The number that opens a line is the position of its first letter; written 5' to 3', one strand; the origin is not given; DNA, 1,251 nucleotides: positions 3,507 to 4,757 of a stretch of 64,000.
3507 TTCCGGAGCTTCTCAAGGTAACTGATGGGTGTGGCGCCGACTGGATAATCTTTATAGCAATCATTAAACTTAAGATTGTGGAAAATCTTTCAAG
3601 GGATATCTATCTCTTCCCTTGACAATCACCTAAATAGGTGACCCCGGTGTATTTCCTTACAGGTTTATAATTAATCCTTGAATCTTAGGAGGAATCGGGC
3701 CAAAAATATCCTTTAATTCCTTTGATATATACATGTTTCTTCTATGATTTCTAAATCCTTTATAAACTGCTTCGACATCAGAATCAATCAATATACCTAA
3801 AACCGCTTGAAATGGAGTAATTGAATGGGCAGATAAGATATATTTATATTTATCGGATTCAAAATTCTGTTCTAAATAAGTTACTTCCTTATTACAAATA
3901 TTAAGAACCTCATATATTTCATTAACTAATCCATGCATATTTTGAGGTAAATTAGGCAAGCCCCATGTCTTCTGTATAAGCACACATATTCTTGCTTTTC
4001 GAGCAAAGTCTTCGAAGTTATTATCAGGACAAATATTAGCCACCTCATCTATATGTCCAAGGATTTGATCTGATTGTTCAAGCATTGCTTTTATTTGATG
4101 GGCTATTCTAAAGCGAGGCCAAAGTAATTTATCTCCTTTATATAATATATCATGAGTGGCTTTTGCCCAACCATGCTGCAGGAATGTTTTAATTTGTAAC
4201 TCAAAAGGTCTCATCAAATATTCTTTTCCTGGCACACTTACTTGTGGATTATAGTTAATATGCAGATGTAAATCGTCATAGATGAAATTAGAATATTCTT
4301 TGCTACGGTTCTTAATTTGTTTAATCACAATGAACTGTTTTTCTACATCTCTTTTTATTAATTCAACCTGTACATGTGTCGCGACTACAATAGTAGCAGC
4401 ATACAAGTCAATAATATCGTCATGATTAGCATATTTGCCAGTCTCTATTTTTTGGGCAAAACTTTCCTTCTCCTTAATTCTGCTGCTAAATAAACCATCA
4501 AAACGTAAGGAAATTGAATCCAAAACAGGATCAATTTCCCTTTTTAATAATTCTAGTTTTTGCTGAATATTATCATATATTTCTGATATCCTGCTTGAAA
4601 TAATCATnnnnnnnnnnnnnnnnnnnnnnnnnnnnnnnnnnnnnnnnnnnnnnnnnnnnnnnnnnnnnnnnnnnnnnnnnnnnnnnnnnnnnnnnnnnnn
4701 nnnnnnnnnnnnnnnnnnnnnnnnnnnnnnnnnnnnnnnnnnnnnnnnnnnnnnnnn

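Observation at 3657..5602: DUF262 (ParB-fold) protein translationally coupled to a RelA/SpoT-like nucleotidyltransferase: candidate novel toxSAS-type defense module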

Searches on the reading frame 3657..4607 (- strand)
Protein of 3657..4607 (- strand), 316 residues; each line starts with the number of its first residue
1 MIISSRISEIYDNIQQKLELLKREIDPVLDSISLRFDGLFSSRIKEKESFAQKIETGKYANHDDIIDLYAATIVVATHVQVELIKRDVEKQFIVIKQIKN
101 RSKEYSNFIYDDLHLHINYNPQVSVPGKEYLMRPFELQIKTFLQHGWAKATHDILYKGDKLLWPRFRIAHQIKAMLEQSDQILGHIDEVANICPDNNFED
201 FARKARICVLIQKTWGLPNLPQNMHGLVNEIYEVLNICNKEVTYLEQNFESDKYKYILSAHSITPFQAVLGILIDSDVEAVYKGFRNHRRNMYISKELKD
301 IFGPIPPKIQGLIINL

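Call 3: search_protein_families(library=pfam, proteins=[window:3657-4607:-], max_evalue=0.1)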
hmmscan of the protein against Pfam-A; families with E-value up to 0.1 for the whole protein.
window:3657-4607:- (316 aa): 1 family
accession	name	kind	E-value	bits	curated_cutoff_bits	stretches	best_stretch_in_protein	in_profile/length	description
PF04607.23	RelA_SpoT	-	1.2e-10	42.1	27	1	42-159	1-111/113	Region found in RelA / SpoT proteins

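Call 4: search_protein_families(library=padloc, proteins=[window:3657-4607:-], max_evalue=0.1)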
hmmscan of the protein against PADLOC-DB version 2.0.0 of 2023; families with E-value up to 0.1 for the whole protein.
window:3657-4607:- (316 aa): 2 families
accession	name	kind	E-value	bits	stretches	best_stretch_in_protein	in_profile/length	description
PDLC04999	PDC-S33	-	5.8e-08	30.6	1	35-150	63-177/349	-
PDLC00685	Effector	-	0.015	13.1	1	233-272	129-168/174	2TM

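Call 5: search_protein_families(library=ncbifam, proteins=[window:3657-4607:-], max_evalue=0.01)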
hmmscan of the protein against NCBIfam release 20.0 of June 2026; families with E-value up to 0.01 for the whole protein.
window:3657-4607:- (316 aa): 0 families

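Call 7: search_solved_structures(query=window:3657-4607:-, max_evalue=1, show_alignments=3)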
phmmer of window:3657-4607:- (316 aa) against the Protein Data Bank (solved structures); distinct sequences matched with E-value up to 1: 3.
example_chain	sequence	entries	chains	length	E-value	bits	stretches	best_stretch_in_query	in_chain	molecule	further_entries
5f2v_V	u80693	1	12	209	0.016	17.8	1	79-187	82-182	GTP pyrophosphokinase YjbM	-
5ded_D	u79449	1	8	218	0.017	17.6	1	79-187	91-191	GTP pyrophosphokinase YjbM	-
5dec_A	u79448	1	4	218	0.017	17.6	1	79-187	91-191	GTP pyrophosphokinase YjbM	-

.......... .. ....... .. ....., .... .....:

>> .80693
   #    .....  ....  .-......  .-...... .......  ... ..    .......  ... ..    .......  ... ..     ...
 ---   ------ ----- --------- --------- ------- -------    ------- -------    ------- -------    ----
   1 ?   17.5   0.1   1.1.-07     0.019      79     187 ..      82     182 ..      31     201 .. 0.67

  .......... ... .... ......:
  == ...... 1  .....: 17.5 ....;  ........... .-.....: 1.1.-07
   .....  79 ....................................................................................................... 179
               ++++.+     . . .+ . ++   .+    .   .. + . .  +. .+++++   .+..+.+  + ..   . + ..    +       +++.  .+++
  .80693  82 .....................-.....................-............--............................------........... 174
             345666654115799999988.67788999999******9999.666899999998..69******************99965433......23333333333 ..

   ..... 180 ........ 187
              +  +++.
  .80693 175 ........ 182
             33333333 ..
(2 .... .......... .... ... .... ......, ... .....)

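Call 9: find_homologous_proteins(query=window:3657-4607:-, max_evalue=0.001)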
Query window:3657-4607:- (316 aa): 91 proteins with E <= 0.001 among 723 candidates.
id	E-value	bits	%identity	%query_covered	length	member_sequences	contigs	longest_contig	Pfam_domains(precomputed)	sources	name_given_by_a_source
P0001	1.1e-208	710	100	100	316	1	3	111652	PF04607.24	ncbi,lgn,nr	ncbi:MAG: hypothetical protein PHD29_00060 [bacterium]|nr:hypothetical protein [bacterium]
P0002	6.1e-128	444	61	98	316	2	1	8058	PF04607.24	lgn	-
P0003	1.6e-127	443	64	100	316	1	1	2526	PF04607.24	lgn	-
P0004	1.8e-124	433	60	98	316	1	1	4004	PF04607.24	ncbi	-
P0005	4.1e-119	415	59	100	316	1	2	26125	PF04607.24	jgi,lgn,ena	-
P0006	5.9e-117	408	57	100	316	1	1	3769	PF04607.24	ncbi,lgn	-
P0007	2.7e-114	400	58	100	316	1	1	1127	PF04607.24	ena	-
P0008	1.1e-107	378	54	100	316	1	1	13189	PF04607.24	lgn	-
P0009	1.4e-101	358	55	96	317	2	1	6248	PF04607.24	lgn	-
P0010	6.2e-88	313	48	98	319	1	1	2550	PF04607.24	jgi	-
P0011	8.8e-88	313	48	100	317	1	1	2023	PF04607.24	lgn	-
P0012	3.2e-85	304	47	96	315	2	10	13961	PF04607.24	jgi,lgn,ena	-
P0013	4.1e-85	304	48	98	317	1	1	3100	PF04607.24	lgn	-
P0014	1.1e-81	293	45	98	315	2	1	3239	PF04607.24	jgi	-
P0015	3.8e-81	291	48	94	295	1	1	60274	PF04607.24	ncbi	ncbi:MAG: hypothetical protein V1747_03210 [Candidatus Omnitrophota bacterium]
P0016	3.7e-80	288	41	100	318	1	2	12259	PF04607.24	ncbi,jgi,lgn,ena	-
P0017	4.9e-80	287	44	100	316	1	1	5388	PF04607.24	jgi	-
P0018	9.1e-66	240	37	100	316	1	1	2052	PF04607.24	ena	-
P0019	2.3e-63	232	38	100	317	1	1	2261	PF04607.24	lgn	-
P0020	1.0e-61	227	63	58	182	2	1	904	PF04607.24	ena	-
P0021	2.8e-39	153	32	93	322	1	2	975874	PF04607.24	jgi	jgi:ppGpp synthetase/RelA/SpoT-type nucleotidyltranferase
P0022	2.7e-36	144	39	63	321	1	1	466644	PF04607.24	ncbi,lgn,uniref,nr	ncbi:hypothetical protein [Pedobacter miscanthi]|uniref:hypothetical protein n=1 Tax=Pedobacter misc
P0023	5.0e-35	139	29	95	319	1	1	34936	PF04607.24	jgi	jgi:hypothetical protein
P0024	8.0e-35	139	33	93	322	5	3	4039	PF04607.24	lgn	-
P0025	3.8e-33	133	31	93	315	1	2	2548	PF04607.24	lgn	-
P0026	6.0e-33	133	31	94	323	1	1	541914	PF04607.24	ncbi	ncbi:hypothetical protein [Spirosoma areae]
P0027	1.3e-32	131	34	77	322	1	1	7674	PF04607.24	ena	-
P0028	1.7e-31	128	30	93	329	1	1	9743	PF04607.24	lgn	-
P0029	2.5e-31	127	29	100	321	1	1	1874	PF04607.24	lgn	-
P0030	2.8e-31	127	31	98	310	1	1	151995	PF04607.24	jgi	jgi:ppGpp synthetase/RelA/SpoT-type nucleotidyltranferase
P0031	7.9e-31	126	32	95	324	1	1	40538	PF04607.24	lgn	-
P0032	1.3e-30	125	33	86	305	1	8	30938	PF04607.24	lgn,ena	-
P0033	1.3e-30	125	32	78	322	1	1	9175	PF04607.24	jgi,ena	jgi:ppGpp synthetase/RelA/SpoT-type nucleotidyltranferase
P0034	1.7e-30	124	29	99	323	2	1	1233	PF04607.24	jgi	jgi:ppGpp synthetase/RelA/SpoT-type nucleotidyltranferase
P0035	3.6e-30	123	30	95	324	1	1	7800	PF04607.24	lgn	-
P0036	4.1e-30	123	29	90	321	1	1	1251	PF04607.24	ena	-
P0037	6.7e-30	123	31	94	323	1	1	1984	PF04607.24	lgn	-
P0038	6.7e-30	122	31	94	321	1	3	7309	PF04607.24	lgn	-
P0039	2.7e-29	121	31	94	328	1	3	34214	PF04607.24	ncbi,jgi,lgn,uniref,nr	ncbi:hypothetical protein [Winogradskyella sp.]|jgi:hypothetical protein|uniref:hypothetical protein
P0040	3.2e-29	120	39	62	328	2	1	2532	PF04607.24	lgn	-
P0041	4.2e-29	120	30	82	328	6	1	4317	PF04607.24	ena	-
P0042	6.0e-29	119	31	94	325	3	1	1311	PF04607.24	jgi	jgi:ppGpp synthetase/RelA/SpoT-type nucleotidyltranferase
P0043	7.4e-29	119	32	87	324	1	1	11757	PF04607.24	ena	-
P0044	1.1e-28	119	30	94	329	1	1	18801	PF04607.24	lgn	-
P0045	1.4e-28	118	38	63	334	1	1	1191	PF04607.24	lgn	-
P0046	1.4e-28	118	31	93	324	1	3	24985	PF04607.24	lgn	-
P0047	1.7e-28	118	34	75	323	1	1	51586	PF04607.24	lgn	-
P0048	2.9e-28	117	29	97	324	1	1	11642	PF04607.24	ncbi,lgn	-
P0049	4.2e-28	117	29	95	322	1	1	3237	PF04607.24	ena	-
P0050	6.3e-28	116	32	86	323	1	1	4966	PF04607.24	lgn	-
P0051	8.1e-28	116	34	79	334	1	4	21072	PF04607.24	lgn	-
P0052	8.1e-28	116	37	60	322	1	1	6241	PF04607.24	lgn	-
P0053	9.2e-28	115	28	95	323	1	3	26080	PF04607.24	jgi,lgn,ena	jgi:ppGpp synthetase/RelA/SpoT-type nucleotidyltranferase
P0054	9.8e-28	115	30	86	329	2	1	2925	PF04607.24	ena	-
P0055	1.0e-27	115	29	88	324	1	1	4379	PF04607.24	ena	-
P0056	1.5e-27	115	36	61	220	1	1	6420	PF04607.24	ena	-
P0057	2.6e-27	114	28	91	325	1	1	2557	PF04607.24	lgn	-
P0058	3.2e-27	114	38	68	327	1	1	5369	PF04607.24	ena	-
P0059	3.2e-27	114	33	73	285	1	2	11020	PF04607.24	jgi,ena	jgi:ppGpp synthetase/RelA/SpoT-type nucleotidyltranferase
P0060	5.3e-27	113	28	94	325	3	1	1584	PF04607.24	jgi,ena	jgi:ppGpp synthetase/RelA/SpoT-type nucleotidyltranferase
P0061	5.5e-27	113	31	95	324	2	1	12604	PF04607.24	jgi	jgi:ppGpp synthetase/RelA/SpoT-type nucleotidyltranferase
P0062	1.2e-26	112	30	94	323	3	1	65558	PF04607.24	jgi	jgi:ppGpp synthetase/RelA/SpoT-type nucleotidyltranferase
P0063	2.2e-26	111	32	85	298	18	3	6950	PF04607.24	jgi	-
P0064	2.2e-26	111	33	78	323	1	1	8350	PF04607.24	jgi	jgi:ppGpp synthetase/RelA/SpoT-type nucleotidyltranferase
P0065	2.4e-26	111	30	94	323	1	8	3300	PF04607.24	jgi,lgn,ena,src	jgi:ppGpp synthetase/RelA/SpoT-type nucleotidyltranferase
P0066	2.4e-26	111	29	86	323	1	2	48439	PF04607.24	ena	-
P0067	2.6e-26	111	35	69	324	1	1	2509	PF04607.24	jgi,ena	-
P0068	2.6e-26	111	30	95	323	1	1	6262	PF04607.24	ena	-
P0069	4.5e-26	110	28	99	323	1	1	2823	PF04607.24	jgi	jgi:ppGpp synthetase/RelA/SpoT-type nucleotidyltranferase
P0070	5.8e-26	110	34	67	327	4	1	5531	PF04607.24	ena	-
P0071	6.2e-26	109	29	94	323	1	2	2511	PF04607.24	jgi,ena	jgi:hypothetical protein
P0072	8.5e-26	109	28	86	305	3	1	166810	PF04607.24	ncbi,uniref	ncbi:hypothetical protein AB4Y89_18465 [Terriglobus sp. 2YAB30_2]|uniref:hypothetical protein n=2 Ta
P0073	2.2e-25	108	29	98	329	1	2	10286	PF04607.24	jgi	jgi:ppGpp synthetase/RelA/SpoT-type nucleotidyltranferase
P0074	2.7e-25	107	30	94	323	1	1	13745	PF04607.24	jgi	jgi:ppGpp synthetase/RelA/SpoT-type nucleotidyltranferase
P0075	3.1e-25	107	29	95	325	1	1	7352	PF04607.24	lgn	-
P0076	4.8e-25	107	29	97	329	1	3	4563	PF04607.24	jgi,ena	jgi:ppGpp synthetase/RelA/SpoT-type nucleotidyltranferase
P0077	5.0e-25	107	29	95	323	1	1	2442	PF04607.24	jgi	jgi:ppGpp synthetase/RelA/SpoT-type nucleotidyltranferase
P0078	5.4e-25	106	31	85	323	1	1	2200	PF04607.24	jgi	jgi:ppGpp synthetase/RelA/SpoT-type nucleotidyltranferase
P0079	7.9e-25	106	30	87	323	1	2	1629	-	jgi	jgi:hypothetical protein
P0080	8.7e-25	106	29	94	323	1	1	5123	PF04607.24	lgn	-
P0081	9.2e-25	106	29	94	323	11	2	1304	PF04607.24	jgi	-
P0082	1.5e-24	105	29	94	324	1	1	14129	PF04607.24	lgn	-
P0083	1.6e-24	105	28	94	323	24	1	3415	PF04607.24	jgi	jgi:hypothetical protein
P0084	1.9e-24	105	31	74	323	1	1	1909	PF04607.24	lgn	-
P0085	2.5e-24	104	29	93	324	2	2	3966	PF04607.24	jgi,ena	-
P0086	2.6e-24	104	30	86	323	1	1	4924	PF04607.24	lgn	-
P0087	4.1e-24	103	32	77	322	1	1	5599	PF04607.24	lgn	-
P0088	2.0e-22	98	26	93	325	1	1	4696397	PF04607.24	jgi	jgi:ppGpp synthetase/RelA/SpoT-type nucleotidyltranferase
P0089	2.3e-20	91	36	63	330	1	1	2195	PF04607.24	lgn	-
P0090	8.2e-20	89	31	64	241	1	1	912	-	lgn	-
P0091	2.2e-18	85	32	62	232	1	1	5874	-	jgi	jgi:hypothetical protein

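Call 13: find_related_loci(query=A1, collection=genome_contigs, flank=8000)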
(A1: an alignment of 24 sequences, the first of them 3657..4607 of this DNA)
Query A1 (316 aa) in genome_contigs; peptide patterns used: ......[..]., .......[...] (x = any residue, [..] = any of these).
259 stretches matched a pattern; 103 encode a relative of the query (tblastn E <= 1e-3); the best 80 are kept; 80 distinct loci.
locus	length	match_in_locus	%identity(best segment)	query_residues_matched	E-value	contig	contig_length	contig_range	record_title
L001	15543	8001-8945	49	1-316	4e-94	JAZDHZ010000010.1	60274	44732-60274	MAG: Candidatus Omnitrophota bacterium isolate MEGAHIT-group-0.379 k141_9792379, whole genome shotgun sequence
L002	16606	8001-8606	39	1-200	8e-40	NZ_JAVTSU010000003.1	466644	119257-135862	Pedobacter miscanthi strain DE_0302 contig_0003, whole genome shotgun sequence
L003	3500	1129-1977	33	1-278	4e-37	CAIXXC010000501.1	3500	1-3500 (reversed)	MAG: uncultured Rhodospirillales bacterium isolate AM-2014_bin-1904 genome assembly, contig: bin-1904:501/541, whole gen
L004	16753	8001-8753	33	1-247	5e-37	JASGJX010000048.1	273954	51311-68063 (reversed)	MAG: Chryseolinea sp. isolate 5N518 JMF-2111-06-0005.ont.bin.518_47, whole genome shotgun sequence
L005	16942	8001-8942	27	1-304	2e-35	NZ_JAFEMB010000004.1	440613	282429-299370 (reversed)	Microvirga pudoricolor strain BT291 NODE_4_length_440613_cov_49.649804, whole genome shotgun sequence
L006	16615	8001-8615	34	40-239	1e-35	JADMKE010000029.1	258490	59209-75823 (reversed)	MAG: Candidatus Sericytochromatia bacterium isolate MAG_89 NODE_57_length_258490_cov_19.624068, whole genome shotgun seq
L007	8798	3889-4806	30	1-298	3e-35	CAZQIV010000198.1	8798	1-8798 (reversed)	MAG TPA_asm: uncultured Lentimicrobiaceae bacterium isolate SRP191223_co1_241 genome assembly, contig: NODE_9856_length_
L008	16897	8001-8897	31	1-294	2e-34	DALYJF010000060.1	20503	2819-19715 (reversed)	MAG TPA_asm: Nitrospira sp. isolate CTOTU46610 NODE_227_length_20503_cov_4.743007, whole genome shotgun sequence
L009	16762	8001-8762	32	3-252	4e-34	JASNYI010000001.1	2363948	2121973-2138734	MAG: Thermoanaerobaculia bacterium isolate ACID-3 HKU-EGSB-ACID-3_1, whole genome shotgun sequence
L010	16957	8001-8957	28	1-314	6e-34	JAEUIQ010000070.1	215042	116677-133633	MAG: Planctomycetaceae bacterium isolate new MAG-47 k141_1916424, whole genome shotgun sequence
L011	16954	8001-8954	28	1-311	3e-33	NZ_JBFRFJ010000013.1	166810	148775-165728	Terriglobus sp. 2YAB30_2 SCAFFOLD_18, whole genome shotgun sequence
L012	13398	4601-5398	31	21-281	4e-33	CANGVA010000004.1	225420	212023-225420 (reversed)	MAG: Bacteroidetes bacterium isolate RE-15aug16-236 genome assembly, contig: RE-15aug16-C8-p2, whole genome shotgun sequ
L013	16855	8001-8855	29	1-281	1e-32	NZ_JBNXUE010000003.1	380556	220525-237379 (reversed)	Tenacibaculum sp. SDUM215027 scaffold3, whole genome shotgun sequence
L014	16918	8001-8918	30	1-299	1e-32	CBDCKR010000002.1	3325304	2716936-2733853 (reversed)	MAG: Longimicrobiales bacterium isolate af6c6d4b-e256-4c31-a591-4ccaaeaa1e4e genome assembly, contig: contig_2, whole ge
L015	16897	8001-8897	31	1-294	6e-33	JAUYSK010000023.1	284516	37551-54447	MAG: Azonexus sp. isolate C8_concoct.bin.10 C8_k141_206709, whole genome shotgun sequence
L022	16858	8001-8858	30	1-281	2e-31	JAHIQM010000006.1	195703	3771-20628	MAG: Proteobacteria bacterium isolate KR46_M_MetaG.mb.10 KR46_M_MetaG.mb.10_k141_16650, whole genome shotgun sequence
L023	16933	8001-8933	28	1-309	6e-31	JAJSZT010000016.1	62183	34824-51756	MAG: Deltaproteobacteria bacterium isolate CR9063A Ga0402054_021, whole genome shotgun sequence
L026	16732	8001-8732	31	40-277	7e-31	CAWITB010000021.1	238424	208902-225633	MAG: Bryobacterales bacterium isolate MFD09603.bin.2.34 genome assembly, contig: contig_24845, whole genome shotgun sequ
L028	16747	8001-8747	34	1-242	1e-30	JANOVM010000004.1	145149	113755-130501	MAG: Bacteroidota bacterium isolate VAR_35_metabat_627 VAR_35_k141_2646290, whole genome shotgun sequence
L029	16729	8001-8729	33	1-231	9e-31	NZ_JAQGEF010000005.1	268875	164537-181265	Polluticaenibacter yanchengensis strain LY-5 ly-5-1_scaffold5, whole genome shotgun sequence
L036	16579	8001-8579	38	1-191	4e-30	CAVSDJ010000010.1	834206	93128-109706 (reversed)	MAG: Blastocatellia bacterium isolate MFD01916.bin.3.112 genome assembly, contig: contig_9977, whole genome shotgun sequ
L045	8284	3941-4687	33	1-242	1e-29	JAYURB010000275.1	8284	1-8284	MAG: Bacteroidota bacterium isolate GL115_UP_metabinner_3 GL115_UP_metabinner_3_274, whole genome shotgun sequence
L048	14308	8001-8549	38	1-180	2e-29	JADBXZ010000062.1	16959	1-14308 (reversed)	MAG: Bacteroidetes bacterium isolate M165S2SP1A01QC M165S2_62, whole genome shotgun sequence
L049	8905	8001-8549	38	1-180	2e-29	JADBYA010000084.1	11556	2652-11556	MAG: Flavobacterium sp. isolate M144S2SP1A02QC M144S2_84, whole genome shotgun sequence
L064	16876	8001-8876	30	1-287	6e-28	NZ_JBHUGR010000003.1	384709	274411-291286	Mesorhizobium kowhaii strain ICMP 19512 contig_3, whole genome shotgun sequence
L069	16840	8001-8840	30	1-275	2e-27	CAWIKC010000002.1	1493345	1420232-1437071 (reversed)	MAG: Bryobacterales bacterium isolate MFD09286.bin.1.102 genome assembly, contig: contig_21209, whole genome shotgun seq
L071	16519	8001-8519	37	20-187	7e-27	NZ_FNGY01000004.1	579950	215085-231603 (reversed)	Pedobacter steynii strain DSM 19110, whole genome shotgun sequence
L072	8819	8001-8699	31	1-229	3e-27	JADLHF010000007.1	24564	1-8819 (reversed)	MAG: Acetobacteraceae bacterium isolate SJ470 c_000000013287, whole genome shotgun sequence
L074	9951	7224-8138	27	1-299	3e-29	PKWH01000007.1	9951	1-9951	MAG: Acidobacteria bacterium isolate palsa_289 73.20120500_P31.5_contig_9769, whole genome shotgun sequence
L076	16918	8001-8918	27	1-299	1e-26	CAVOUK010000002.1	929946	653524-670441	MAG: Thermodesulfovibrionia bacterium isolate MFD10007.bin.2.208 genome assembly, contig: contig_11939, whole genome sho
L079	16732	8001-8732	29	40-278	3e-26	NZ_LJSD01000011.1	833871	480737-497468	Mesorhizobium sp. 1M-11 scaffold1, whole genome shotgun sequence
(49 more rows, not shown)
